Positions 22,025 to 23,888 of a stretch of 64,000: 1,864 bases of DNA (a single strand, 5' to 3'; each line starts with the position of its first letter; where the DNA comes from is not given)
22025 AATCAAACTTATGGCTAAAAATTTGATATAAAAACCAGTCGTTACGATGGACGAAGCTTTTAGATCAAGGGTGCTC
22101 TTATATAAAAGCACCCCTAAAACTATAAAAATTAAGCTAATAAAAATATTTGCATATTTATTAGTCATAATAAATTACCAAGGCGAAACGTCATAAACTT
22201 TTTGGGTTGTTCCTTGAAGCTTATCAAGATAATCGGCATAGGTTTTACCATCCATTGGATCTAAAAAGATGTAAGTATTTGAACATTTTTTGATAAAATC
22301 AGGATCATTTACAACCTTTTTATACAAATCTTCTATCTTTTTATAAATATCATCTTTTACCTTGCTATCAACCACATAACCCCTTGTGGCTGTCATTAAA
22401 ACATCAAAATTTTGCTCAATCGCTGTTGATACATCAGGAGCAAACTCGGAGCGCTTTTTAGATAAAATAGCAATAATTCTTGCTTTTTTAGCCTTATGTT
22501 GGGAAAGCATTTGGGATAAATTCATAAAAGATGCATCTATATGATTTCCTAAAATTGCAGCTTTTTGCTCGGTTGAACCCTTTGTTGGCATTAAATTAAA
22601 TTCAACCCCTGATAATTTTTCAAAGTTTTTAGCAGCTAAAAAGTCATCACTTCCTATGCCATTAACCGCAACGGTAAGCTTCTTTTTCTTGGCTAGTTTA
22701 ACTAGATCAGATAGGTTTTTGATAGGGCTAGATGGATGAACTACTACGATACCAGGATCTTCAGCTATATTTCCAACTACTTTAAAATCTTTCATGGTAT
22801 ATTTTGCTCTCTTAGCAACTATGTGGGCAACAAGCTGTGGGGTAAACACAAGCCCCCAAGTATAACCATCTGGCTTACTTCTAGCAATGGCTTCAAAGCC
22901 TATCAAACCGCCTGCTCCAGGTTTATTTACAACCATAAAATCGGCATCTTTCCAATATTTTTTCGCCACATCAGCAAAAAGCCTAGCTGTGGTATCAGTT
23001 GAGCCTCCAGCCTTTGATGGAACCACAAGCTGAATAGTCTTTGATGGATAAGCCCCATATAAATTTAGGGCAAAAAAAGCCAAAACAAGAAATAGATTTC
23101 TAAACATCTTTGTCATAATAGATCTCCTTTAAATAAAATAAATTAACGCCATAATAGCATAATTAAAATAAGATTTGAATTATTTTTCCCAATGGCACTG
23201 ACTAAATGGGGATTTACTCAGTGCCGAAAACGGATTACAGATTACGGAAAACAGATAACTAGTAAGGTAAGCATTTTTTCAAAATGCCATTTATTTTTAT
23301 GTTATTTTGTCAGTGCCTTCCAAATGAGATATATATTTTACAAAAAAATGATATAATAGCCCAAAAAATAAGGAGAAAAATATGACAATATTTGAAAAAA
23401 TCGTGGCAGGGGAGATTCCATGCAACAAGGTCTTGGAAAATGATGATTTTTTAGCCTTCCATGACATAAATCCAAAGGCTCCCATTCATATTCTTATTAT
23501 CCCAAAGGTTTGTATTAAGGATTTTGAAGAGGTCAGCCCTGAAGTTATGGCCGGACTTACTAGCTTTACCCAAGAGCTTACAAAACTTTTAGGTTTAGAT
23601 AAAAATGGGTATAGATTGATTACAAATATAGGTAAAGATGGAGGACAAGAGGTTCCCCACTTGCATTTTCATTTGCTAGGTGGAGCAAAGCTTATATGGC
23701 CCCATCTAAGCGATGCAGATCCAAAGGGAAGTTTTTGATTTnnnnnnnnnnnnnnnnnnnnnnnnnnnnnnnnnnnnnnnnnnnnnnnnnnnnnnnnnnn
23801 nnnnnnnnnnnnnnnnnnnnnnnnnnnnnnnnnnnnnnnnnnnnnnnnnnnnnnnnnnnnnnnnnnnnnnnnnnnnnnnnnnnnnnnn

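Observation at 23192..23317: Seven-copy family of a ~100-125 nt structured intergenic element (MITE-like, possibly also an RNA module)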

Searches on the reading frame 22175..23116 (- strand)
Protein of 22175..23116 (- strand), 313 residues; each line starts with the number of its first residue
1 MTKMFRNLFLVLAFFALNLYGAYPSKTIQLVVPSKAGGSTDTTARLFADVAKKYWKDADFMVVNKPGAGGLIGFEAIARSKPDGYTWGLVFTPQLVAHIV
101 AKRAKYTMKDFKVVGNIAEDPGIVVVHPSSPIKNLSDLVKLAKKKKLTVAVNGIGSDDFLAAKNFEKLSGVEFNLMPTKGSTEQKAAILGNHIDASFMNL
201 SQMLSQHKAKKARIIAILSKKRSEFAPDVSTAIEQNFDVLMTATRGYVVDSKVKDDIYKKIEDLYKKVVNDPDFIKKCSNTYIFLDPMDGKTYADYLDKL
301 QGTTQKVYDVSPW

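Call 8: search_protein_families(library=ncbifam, proteins=[window:22175-23116:-])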
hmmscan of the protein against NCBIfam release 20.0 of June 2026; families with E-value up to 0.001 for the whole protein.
window:22175-23116:- (313 aa): 0 families

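Call 9: find_encoding_contigs(protein=window:22175-23116:-, flank=3000, max_places=6)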
Protein window:22175-23116:- (313 aa): no gene with exactly this product is on record in the collection.

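Call 12: search_protein_families(library=pfam, proteins=[window:22175-23116:-])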
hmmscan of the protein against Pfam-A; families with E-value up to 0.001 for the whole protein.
window:22175-23116:- (313 aa): 1 family
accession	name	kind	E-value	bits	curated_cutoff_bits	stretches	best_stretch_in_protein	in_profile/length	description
PF03401.19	TctC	-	3.4e-38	132.2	27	1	60-281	17-242/274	Tripartite tricarboxylate transporter family receptor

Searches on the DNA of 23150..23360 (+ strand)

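Call 32: search_rna_families(source=window, start=23150, end=23360, threshold=evalue, max_evalue=10)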
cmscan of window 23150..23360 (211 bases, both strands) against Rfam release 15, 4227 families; matches with E-value up to 10: 9.
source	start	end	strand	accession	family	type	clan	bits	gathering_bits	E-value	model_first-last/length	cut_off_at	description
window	23159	23245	+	RF01218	snR41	Gene; snRNA; snoRNA; CD-box;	CL00068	18.9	50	0.85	1-111/111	no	Small nucleolar RNA snR41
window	23150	23230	+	RF01470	rli38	Gene; sRNA;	-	16.8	49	4.6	69-150/150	5'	Listeria sRNA rli38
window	23180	23315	+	RF02316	TtnuHACA9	Gene; snRNA; snoRNA; HACA-box;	-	15.5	100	3.9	1-135/135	no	Tetrahymena snoRNA TtnuHACA9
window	23216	23312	-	RF01197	snR39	Gene; snRNA; snoRNA; CD-box;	CL00054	14.6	40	4.8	1-95/95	no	Small nucleolar RNA snR39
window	23221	23327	+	RF00007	U12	Gene; snRNA; splicing;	CL00006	13.9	53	1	1-151/151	no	U12 minor spliceosomal RNA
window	23193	23226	-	RF01641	ceN53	Gene; snRNA; snoRNA; CD-box;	-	13.6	50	4.5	1-74/74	no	Caenorhabditis snoRNA ceN53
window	23259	23303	+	RF03469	mir-1179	Gene; miRNA;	-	13.1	80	6.9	1-82/82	no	mir-1179 microRNA precursor family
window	23335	23360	+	RF01440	S_pombe_snR42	Gene; snRNA; snoRNA; HACA-box;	CL00032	11.7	90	8.4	1-26/208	3'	small nucleolar RNA snR42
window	23258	23360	+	RF01050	Sacc_telomerase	Gene;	CL00004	9.3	80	6.4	1-886/1208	3'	Saccharomyces telomerase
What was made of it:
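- On Rfam RNA families: The best sub-threshold hit over copy 4 scores 18.9 bits against a threshold of 50 (call 32).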

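Call 33: search_dna_similar(query=window:23192-23317:+, collection=plasmids, mode=distant, max_evalue=1)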
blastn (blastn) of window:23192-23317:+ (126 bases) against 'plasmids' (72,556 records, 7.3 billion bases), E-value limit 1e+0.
No match.

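Call 58: build_rna_model(alignment_id=A2, structure=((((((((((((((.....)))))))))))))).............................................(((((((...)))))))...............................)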
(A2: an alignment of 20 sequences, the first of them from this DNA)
Model R1 built from alignment A2 (20 sequences, 126 columns); structure: as given.
model positions 124; base pairs 21; branch points 1; effective number of sequences 1.38; information 0.59 bits per position. Calibrated on 0.2 Mb of random sequence (short: E-values are rough).
structure used (alignment columns):
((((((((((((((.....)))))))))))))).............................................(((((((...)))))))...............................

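Call 59: search_with_rna_model(model_id=R1, sources=[window, L022, L023, L024, L025, L026, L027, L028, L029, L030, L031, L032, L033, L034, L035, L036, L037, L038, L039, L040, L041, L042, L043, L044, L045, L046, L047, L048, L049, L050, L051, L052, L053, L054, L055, L056, L057, L058, L059, L060, L061, L062, L063, L064, L065, L066, L067, L068, L069, L070, L071, L072, L073, L074, L075, L076, L077, L078, L079, L080, L081, L082, L083, L084, L085, L086, L087, L088, L089, L090, L091, L092, L093, L094, L095, L096, L097, L098, L099, L100, L101, L102, L103, L104, L105, L106, L107], max_evalue=1)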
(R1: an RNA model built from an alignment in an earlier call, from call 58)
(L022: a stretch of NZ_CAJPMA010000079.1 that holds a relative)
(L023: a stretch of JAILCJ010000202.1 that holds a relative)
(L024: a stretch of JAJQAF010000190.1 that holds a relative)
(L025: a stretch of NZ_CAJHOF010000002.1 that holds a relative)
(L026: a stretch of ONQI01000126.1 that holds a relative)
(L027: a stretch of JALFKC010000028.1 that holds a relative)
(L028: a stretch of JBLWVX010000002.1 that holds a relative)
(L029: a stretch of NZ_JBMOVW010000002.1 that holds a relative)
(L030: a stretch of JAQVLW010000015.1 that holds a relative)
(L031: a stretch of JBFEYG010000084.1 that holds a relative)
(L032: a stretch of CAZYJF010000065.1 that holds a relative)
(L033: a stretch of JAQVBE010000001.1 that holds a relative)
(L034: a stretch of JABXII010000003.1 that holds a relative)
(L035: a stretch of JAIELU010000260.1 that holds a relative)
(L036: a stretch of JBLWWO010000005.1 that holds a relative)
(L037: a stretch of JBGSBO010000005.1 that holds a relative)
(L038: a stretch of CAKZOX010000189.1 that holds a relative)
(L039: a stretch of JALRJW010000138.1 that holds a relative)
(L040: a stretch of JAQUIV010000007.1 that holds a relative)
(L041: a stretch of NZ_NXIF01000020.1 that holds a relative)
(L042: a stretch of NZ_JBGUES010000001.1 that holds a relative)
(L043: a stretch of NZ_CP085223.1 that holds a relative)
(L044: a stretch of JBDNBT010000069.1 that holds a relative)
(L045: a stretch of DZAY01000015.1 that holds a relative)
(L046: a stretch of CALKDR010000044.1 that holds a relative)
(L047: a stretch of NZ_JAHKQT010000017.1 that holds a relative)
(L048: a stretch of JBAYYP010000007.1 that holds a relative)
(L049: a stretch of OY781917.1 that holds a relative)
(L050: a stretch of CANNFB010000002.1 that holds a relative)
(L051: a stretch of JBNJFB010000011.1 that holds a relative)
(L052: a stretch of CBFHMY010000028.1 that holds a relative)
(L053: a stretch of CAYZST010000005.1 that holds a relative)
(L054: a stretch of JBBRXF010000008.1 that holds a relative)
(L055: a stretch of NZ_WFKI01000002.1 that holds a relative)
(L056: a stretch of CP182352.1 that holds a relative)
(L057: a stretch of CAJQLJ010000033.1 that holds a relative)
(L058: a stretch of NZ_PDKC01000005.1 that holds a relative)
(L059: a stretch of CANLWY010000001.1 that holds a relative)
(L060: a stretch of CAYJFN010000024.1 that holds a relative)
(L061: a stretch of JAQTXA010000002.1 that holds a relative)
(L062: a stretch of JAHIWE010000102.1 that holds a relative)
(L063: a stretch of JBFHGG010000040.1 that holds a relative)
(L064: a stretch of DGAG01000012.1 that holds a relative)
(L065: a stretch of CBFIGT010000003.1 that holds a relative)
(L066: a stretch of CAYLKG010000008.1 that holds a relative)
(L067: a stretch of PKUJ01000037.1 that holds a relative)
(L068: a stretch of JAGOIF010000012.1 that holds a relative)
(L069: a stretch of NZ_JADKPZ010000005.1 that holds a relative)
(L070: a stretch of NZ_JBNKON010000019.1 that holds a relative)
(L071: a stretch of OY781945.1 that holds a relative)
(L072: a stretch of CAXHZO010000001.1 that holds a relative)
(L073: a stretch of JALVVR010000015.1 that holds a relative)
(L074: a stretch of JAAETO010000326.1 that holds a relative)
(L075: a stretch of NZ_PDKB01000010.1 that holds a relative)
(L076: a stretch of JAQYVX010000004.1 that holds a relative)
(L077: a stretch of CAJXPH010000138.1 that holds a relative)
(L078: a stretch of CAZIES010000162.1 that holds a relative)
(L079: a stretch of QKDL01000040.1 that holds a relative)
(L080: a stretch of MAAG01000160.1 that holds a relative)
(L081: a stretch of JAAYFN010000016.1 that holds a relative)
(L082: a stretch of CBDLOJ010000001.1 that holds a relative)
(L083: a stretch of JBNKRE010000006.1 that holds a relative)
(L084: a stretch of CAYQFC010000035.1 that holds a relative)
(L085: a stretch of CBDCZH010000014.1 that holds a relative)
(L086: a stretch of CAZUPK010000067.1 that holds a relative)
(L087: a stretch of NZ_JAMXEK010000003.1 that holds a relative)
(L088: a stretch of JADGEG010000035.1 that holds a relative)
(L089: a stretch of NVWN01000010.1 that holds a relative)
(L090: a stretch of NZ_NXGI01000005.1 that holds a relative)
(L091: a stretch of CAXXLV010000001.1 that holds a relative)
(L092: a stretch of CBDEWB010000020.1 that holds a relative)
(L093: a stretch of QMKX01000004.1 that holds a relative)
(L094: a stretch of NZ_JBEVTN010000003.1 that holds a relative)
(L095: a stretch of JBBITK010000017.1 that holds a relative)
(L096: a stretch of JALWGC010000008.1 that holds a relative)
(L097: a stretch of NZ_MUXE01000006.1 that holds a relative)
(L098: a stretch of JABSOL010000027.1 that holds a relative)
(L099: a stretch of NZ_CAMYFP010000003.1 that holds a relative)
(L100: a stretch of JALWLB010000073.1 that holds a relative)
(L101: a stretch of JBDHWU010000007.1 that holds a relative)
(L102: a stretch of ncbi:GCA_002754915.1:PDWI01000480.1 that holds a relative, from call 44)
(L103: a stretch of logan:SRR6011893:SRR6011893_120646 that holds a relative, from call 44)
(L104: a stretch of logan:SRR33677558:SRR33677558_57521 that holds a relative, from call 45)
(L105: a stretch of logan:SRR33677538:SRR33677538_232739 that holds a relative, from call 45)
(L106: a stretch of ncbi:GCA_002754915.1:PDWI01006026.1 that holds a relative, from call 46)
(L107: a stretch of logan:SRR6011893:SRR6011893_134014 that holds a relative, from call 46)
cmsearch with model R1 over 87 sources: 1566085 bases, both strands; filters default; matches with E-value up to 1: 11.
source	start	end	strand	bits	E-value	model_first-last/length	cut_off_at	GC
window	23194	23317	+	152.8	3.8e-28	1-124/124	no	0.35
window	2571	2687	+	133.8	3.3e-24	1-124/124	no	0.32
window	39271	39380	+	128.5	4.2e-23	1-124/124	no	0.35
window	11161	11272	-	115.2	2.4e-20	1-124/124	no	0.38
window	41825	41938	-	112.9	7e-20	1-124/124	no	0.29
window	63535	63648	-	106.1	1.8e-18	1-124/124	no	0.36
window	4135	4236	-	95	3.7e-16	1-124/124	no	0.38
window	23139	23225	-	30.1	0.011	1-124/124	no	0.31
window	2541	2602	-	28.9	0.02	1-124/124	no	0.23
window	11241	11390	+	23.4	0.27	1-124/124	no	0.33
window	39304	39408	-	21.4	0.71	1-124/124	no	0.3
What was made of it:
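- There is no strand bias in the window, with 3 copies on + and 4 on - (call 59).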

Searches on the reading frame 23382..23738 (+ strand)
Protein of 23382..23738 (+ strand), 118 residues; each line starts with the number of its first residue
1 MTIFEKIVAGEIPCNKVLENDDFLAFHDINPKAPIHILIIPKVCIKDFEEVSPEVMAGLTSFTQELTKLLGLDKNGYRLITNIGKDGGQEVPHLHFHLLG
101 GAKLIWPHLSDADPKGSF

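Call 8: search_protein_families(library=ncbifam, proteins=[window:23382-23738:+])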
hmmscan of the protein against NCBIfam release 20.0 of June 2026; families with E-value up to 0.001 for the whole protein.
window:23382-23738:+ (118 aa): 3 families
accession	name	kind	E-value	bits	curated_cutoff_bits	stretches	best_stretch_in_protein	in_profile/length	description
NF007965.0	PRK10687.1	equivalog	4.3e-25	88.1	206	1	2-104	5-110/119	purine nucleoside phosphoramidase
NF045834.1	M_plasma_HinT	exception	2e-17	63.9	130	1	3-99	1-99/102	histidine triad protein HinT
NF052622.1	ATPAdlTfActino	equivalog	3.8e-05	23.3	290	1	25-99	63-140/176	ATP adenylyltransferase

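Call 11: find_encoding_contigs(protein=window:23382-23738:+, flank=10000, max_places=10)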
Protein window:23382-23738:+ (118 aa): 1 contig read that carries it; 1 place shown.
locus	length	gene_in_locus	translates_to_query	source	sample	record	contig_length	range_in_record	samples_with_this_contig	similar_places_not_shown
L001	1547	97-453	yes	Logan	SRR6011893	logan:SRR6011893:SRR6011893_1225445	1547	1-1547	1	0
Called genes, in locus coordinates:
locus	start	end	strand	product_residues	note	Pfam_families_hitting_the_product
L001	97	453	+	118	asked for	PF11969:DcpS_C, PF01230:HIT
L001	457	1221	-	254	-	PF00899:ThiF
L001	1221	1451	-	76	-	PF02597:ThiS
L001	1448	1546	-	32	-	?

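Call 43: find_homologous_proteins(query=window:23382-23738:+, max_evalue=1e-20)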
Query window:23382-23738:+ (118 aa): 6291 proteins with E <= 1e-20 among 8000 candidates; the best 120 are listed.
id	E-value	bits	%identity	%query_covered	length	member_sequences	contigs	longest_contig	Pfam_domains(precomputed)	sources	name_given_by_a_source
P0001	1.4e-67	244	90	100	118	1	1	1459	PF11969.14,PF01230.30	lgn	-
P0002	3.9e-67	242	90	100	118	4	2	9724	PF11969.14,PF01230.30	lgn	-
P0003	5.2e-66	239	89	100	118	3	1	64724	PF11969.14,PF01230.30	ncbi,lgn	-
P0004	2.9e-65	236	86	100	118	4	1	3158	PF11969.14,PF01230.30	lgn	-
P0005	4.9e-64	232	83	100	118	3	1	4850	PF11969.14,PF01230.30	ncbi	-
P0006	7.0e-64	232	83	100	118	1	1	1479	PF11969.14,PF01230.30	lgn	-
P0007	2.6e-60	220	81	100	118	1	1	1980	PF11969.14,PF01230.30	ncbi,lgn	-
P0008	3.2e-60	220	81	100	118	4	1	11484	PF11969.14,PF01230.30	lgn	-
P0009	3.2e-60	220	80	100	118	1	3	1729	PF11969.14,PF01230.30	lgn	-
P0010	1.9e-58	214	85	93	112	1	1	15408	PF11969.14,PF01230.30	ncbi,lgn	-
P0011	2.5e-57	211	77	100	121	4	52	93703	PF11969.14,PF01230.30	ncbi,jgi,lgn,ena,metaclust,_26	jgi:histidine triad (HIT) family protein|metaclust:\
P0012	4.5e-57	210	81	97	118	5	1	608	PF11969.14,PF01230.30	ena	-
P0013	4.5e-57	210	81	97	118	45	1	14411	PF11969.14,PF01230.30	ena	-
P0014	2.3e-56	207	79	97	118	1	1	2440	PF11969.14,PF01230.30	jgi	jgi:histidine triad (HIT) family protein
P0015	3.3e-56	207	78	100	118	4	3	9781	PF11969.14,PF01230.30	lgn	-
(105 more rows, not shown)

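Call 44: find_encoding_contigs(protein=P0003, flank=10000, max_places=4)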
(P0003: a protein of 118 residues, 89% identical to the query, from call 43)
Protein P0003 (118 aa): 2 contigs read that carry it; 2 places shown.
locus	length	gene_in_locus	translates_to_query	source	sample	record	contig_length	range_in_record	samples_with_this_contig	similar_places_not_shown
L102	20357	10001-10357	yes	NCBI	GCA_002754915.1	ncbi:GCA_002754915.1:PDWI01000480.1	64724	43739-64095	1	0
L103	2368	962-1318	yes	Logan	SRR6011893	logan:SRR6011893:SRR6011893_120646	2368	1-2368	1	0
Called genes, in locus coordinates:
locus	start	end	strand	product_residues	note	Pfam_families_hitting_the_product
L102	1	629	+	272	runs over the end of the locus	PF00497:SBP_bac_3, PF10613:Lig_chan-Glu_bd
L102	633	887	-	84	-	-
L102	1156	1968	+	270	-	PF00497:SBP_bac_3, PF10613:Lig_chan-Glu_bd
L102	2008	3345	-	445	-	PF00209:SNF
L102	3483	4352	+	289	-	PF05661:DUF808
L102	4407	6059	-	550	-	PF00873:ACR_tran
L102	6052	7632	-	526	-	PF00873:ACR_tran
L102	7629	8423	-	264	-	PF00364:Biotin_lipoyl (faint), PF25917:BSH_RND, PF25973:BSH_CzcB, PF25984:BSH_YknX (weak), PF25954:Beta-barrel_RND_2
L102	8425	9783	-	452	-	PF02321:OEP (weak)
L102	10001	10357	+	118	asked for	PF11969:DcpS_C, PF01230:HIT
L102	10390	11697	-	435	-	PF05525:Branch_AA_trans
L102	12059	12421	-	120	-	-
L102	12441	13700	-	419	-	PF01773:Nucleos_tra2_N, PF07670:Gate, PF07662:Nucleos_tra2_C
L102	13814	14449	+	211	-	PF00485:PRK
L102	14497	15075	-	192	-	-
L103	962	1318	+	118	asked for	PF11969:DcpS_C, PF01230:HIT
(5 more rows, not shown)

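Call 45: find_encoding_contigs(protein=P0002, flank=10000, max_places=4)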
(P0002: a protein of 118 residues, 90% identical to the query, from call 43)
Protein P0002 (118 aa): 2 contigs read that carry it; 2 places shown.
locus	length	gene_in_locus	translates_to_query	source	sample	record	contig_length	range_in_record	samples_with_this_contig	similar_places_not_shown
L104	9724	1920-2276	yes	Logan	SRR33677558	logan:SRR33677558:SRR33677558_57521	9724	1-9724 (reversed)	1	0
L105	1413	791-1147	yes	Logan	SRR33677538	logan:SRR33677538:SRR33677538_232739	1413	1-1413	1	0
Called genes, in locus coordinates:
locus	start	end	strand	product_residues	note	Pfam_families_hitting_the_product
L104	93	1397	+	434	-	PF05970:PIF1, PF13245:AAA_19, PF13401:AAA_22 (weak), PF13604:AAA_30, PF02689:Herpes_Helicase (weak)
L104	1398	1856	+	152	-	-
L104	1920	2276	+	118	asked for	PF11969:DcpS_C, PF01230:HIT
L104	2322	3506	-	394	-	PF02321:OEP (faint)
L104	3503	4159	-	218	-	PF25984:BSH_YknX (faint)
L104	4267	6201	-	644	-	PF01435:Peptidase_M48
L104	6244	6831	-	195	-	PF04011:LemA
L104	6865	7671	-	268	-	PF03631:Virul_fac_BrkB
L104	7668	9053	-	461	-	PF01565:FAD_binding_4, PF02913:FAD-oxidase_C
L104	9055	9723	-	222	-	?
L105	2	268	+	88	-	?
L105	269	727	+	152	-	-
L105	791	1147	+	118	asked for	PF11969:DcpS_C, PF01230:HIT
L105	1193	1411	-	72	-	?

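Call 46: find_encoding_contigs(protein=P0010, flank=10000, max_places=4)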
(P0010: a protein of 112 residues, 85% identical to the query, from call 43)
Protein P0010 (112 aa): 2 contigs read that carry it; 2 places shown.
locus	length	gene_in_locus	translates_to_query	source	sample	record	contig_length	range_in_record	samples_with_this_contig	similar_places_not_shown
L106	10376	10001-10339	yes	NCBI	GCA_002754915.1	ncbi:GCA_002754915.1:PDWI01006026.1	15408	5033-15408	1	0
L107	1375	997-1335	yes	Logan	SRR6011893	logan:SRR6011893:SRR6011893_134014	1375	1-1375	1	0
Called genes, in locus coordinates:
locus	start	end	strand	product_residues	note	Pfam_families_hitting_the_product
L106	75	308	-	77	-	-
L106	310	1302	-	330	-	PF04613:LpxD, PF24894:Hexapep_GlmU (faint), PF25087:GMPPB_C (faint), PF00132:Hexapep (weak), PF25084:LbH_EIF2B, PF00132:Hexapep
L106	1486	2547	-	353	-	PF00933:Glyco_hydro_3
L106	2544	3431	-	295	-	PF01210:NAD_Gly3P_dh_N, PF07479:NAD_Gly3P_dh_C, PF20618:GPD_NAD_C_bact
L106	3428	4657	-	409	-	PF13857:Ank_5 (faint), PF00023:Ank (faint), PF12796:Ank_2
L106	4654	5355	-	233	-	PF02254:TrkA_N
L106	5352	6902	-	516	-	PF00520:Ion_trans, PF07885:Ion_trans_2, PF02254:TrkA_N, PF02080:TrkA_C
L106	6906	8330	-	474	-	PF02934:GatB_N, PF02637:GatB_Yqey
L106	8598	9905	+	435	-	PF05525:Branch_AA_trans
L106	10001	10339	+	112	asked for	PF11969:DcpS_C, PF01230:HIT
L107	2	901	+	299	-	?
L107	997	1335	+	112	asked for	PF11969:DcpS_C, PF01230:HIT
